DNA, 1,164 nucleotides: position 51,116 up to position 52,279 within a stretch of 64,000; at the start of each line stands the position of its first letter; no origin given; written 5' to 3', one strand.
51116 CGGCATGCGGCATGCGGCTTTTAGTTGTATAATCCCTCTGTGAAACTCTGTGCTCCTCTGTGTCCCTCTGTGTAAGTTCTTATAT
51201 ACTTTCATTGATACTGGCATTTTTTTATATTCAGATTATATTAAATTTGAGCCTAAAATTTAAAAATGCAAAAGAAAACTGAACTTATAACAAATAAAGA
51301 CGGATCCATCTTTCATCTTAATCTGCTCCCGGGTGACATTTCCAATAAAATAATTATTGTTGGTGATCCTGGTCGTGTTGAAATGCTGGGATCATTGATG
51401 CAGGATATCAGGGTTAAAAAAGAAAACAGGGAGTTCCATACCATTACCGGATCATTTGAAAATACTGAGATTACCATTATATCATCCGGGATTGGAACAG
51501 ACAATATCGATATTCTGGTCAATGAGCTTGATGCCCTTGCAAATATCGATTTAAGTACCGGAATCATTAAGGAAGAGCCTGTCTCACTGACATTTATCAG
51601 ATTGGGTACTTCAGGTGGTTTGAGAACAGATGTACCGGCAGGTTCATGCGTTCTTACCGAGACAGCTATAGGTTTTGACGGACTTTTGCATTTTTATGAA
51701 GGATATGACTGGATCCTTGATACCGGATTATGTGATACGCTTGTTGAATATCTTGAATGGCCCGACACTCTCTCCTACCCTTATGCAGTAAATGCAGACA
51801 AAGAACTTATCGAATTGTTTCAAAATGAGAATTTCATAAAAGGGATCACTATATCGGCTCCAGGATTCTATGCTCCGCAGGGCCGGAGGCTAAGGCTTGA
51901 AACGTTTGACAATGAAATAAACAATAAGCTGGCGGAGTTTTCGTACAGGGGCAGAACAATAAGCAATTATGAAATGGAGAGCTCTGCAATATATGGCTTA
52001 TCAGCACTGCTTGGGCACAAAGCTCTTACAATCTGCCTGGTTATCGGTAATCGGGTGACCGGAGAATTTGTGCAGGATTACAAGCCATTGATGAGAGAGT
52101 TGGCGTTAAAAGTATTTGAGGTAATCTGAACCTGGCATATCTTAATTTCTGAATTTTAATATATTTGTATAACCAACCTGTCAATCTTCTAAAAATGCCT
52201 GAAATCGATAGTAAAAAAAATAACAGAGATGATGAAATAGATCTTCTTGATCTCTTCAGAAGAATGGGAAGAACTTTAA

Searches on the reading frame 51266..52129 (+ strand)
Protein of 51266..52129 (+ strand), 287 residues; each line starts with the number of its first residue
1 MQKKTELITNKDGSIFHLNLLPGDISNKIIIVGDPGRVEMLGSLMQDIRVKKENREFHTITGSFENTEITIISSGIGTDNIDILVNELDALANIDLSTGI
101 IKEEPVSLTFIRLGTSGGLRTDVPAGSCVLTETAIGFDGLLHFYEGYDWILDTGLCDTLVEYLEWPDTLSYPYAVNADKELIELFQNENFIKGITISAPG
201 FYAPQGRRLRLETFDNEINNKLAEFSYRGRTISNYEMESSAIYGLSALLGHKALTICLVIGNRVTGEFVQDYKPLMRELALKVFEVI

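Call 80: search_protein_families(library=pfam, proteins=[window:51266-52129:+], max_evalue=0.001)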
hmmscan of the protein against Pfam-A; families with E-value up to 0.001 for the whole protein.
window:51266-52129:+ (287 aa): 1 family
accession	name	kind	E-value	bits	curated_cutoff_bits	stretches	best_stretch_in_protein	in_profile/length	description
PF01048.26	PNP_UDP_1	-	2e-26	93.2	25.1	1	29-262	3-199/233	Phosphorylase superfamily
